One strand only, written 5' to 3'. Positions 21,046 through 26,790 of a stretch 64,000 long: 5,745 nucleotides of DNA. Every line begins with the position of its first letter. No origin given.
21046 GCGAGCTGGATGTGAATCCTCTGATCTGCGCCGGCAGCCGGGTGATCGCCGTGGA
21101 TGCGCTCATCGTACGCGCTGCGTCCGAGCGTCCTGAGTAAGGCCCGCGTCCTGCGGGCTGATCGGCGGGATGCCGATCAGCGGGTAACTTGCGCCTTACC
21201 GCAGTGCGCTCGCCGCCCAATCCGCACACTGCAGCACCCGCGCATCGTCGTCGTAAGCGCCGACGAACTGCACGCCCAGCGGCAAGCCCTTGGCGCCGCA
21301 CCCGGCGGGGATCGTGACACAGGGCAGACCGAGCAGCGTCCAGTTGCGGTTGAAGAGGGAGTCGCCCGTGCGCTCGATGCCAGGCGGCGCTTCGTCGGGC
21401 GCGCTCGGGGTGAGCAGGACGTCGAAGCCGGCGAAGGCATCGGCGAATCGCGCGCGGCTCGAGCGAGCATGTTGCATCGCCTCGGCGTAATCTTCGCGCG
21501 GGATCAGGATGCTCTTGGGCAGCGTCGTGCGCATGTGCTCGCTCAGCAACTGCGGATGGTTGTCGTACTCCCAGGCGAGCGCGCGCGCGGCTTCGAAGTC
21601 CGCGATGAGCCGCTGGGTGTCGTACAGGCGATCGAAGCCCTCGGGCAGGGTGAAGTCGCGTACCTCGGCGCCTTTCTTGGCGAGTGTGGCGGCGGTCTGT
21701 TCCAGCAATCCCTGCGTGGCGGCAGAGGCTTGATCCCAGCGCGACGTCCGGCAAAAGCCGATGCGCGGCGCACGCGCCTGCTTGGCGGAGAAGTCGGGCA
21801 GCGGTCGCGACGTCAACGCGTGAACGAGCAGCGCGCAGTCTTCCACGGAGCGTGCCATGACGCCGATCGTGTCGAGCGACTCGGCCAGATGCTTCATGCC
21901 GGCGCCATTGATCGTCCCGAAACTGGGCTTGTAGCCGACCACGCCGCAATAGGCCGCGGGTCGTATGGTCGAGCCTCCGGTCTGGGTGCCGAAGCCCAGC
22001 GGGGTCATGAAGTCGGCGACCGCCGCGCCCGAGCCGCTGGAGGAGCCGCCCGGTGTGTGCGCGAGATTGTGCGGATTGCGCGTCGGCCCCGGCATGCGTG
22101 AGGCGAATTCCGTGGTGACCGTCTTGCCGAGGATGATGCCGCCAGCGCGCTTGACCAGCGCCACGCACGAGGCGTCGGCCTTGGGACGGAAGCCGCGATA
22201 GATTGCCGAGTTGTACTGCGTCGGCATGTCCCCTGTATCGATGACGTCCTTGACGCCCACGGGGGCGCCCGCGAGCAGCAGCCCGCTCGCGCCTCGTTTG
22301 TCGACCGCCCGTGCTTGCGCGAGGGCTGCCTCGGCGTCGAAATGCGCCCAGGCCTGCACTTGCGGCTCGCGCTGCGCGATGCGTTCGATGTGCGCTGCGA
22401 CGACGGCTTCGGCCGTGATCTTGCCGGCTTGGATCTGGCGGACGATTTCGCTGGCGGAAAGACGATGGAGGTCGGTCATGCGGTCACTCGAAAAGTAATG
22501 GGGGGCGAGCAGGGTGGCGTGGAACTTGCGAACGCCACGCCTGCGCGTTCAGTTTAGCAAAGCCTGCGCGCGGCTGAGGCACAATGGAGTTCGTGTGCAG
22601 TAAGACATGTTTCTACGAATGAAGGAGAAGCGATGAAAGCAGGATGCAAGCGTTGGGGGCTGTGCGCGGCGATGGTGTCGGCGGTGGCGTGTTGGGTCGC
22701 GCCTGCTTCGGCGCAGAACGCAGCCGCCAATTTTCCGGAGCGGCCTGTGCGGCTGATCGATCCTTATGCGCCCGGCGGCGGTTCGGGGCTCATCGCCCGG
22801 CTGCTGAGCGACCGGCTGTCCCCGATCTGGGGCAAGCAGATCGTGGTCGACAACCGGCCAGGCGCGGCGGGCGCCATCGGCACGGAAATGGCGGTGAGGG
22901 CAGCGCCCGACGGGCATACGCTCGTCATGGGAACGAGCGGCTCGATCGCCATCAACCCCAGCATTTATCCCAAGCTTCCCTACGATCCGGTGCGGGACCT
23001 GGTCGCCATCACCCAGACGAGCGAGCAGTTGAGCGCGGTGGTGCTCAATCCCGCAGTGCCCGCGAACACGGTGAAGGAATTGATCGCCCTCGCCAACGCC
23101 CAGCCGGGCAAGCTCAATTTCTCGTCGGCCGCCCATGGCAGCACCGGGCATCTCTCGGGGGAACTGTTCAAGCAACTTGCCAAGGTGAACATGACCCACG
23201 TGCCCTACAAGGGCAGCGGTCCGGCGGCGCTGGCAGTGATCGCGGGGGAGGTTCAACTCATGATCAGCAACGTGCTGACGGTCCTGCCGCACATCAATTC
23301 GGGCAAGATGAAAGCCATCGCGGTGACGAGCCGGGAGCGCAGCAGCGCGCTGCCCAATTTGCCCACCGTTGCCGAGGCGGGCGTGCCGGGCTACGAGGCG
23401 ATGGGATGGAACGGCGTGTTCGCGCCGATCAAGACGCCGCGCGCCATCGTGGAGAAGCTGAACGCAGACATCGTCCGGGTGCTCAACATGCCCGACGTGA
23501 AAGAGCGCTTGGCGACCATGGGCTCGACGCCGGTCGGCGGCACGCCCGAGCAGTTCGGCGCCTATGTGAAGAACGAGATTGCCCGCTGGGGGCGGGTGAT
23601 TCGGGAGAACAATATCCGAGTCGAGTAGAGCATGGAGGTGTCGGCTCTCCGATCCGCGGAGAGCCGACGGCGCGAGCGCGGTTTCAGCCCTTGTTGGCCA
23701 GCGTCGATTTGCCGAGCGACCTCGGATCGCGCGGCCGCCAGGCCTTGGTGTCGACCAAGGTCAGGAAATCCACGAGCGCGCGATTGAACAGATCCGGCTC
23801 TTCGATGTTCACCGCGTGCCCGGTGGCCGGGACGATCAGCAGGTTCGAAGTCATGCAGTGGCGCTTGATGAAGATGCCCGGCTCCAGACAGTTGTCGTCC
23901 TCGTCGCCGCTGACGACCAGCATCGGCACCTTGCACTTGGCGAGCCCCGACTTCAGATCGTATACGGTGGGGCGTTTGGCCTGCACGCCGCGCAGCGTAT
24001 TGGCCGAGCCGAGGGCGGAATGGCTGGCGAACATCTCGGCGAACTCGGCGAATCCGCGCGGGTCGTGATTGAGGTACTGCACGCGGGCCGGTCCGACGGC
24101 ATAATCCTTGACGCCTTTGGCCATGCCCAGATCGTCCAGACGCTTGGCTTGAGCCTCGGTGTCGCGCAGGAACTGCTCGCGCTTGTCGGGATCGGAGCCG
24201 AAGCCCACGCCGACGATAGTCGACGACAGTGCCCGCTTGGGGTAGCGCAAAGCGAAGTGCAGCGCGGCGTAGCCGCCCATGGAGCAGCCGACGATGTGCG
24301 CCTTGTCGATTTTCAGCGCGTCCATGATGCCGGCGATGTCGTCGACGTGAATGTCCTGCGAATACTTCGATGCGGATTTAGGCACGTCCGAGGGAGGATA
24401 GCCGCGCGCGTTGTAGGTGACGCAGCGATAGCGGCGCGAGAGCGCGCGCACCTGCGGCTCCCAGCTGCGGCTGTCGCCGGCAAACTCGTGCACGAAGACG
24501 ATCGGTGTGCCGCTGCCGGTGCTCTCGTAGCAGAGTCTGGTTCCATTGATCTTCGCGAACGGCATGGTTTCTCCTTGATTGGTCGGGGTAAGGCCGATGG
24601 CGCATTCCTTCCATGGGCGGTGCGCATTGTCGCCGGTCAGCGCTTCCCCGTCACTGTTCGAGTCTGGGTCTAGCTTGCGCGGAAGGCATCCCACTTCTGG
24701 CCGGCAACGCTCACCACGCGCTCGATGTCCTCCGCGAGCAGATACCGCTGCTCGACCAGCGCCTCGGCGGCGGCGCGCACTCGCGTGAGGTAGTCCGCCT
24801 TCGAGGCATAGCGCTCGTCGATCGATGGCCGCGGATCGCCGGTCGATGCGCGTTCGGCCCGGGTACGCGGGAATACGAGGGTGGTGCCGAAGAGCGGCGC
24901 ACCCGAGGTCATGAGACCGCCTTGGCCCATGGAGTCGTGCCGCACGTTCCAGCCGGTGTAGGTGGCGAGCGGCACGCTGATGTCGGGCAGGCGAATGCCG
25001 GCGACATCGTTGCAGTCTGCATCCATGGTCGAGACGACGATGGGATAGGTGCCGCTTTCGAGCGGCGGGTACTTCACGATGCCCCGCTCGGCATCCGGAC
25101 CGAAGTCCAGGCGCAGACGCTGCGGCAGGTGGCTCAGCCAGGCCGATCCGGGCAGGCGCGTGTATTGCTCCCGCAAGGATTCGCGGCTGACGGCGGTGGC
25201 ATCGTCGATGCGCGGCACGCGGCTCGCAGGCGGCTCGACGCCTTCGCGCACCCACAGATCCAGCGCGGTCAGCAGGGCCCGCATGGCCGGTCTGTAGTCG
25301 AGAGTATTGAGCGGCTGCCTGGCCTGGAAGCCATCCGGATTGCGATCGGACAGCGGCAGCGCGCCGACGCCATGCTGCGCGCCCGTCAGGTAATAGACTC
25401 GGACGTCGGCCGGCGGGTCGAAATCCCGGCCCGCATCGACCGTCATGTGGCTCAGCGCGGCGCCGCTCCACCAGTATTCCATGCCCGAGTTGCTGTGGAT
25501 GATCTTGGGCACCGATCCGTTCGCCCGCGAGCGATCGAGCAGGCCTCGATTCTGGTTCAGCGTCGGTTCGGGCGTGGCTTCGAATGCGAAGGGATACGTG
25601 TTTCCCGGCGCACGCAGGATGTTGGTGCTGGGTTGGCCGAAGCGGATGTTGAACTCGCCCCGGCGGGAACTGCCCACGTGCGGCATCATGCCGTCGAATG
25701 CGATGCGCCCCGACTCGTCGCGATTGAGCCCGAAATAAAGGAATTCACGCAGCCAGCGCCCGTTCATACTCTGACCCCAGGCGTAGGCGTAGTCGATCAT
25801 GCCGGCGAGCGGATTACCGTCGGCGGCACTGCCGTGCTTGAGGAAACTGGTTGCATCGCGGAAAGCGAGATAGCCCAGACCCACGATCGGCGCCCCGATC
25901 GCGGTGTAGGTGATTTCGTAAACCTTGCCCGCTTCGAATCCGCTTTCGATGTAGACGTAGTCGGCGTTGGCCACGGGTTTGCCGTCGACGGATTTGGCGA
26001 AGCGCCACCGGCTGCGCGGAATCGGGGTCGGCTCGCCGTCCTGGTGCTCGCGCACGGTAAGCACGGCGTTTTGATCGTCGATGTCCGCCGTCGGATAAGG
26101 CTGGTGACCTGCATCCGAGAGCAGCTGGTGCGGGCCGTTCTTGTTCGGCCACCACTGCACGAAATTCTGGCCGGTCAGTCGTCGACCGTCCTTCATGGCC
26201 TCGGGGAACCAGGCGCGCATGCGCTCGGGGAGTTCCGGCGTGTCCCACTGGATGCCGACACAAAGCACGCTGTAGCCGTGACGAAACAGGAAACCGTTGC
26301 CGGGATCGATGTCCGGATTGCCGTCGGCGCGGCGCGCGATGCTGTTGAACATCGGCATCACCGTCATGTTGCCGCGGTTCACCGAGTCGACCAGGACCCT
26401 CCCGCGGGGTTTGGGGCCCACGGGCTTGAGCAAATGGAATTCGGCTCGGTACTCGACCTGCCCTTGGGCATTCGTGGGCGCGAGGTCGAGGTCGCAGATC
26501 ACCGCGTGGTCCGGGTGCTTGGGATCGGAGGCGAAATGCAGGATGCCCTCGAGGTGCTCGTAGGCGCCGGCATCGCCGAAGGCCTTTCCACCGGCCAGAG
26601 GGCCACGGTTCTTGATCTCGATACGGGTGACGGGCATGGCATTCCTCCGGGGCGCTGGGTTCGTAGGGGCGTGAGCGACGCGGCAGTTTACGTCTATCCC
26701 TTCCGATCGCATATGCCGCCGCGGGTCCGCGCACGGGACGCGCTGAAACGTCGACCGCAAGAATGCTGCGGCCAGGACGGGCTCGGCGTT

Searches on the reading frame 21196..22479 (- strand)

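Call 53: search_protein_families(library=pfam, proteins=[window:21196-22479:-], max_evalue=0.00001)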
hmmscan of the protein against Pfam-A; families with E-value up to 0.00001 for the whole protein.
window:21196-22479:- (427 aa): 1 family
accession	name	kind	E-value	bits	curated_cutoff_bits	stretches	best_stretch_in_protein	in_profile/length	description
PF01425.27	Amidase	-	7e-83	279.6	27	1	26-416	2-445/445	Amidase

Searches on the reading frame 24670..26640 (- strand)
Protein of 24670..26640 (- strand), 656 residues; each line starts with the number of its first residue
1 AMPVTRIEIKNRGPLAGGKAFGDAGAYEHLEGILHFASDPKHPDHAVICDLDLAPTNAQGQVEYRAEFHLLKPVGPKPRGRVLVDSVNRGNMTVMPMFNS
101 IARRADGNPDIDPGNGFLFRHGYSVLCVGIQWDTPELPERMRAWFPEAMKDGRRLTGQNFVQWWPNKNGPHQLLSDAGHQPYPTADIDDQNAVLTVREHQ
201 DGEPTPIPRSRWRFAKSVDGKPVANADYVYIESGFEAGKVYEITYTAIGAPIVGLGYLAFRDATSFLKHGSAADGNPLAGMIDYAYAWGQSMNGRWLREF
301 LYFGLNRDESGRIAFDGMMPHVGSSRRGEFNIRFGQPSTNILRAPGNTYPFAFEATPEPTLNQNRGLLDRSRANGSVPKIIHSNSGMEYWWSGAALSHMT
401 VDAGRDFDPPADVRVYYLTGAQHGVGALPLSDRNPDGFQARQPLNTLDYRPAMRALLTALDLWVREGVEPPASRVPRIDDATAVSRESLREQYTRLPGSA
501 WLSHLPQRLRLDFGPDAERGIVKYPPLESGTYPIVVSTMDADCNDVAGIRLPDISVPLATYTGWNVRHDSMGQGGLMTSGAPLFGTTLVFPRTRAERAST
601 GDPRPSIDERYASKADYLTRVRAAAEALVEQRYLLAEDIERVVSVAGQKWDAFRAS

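Call 3: search_protein_families(library=pfam, proteins=[window:24670-26640:-], max_evalue=1)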
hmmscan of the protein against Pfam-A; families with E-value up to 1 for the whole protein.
window:24670-26640:- (656 aa): 1 family
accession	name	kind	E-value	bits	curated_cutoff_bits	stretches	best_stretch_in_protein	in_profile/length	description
PF20091.5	Abhydrolase_10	-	6.7e-41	141.1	23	1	245-643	134-428/429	Alpha/beta hydrolase domain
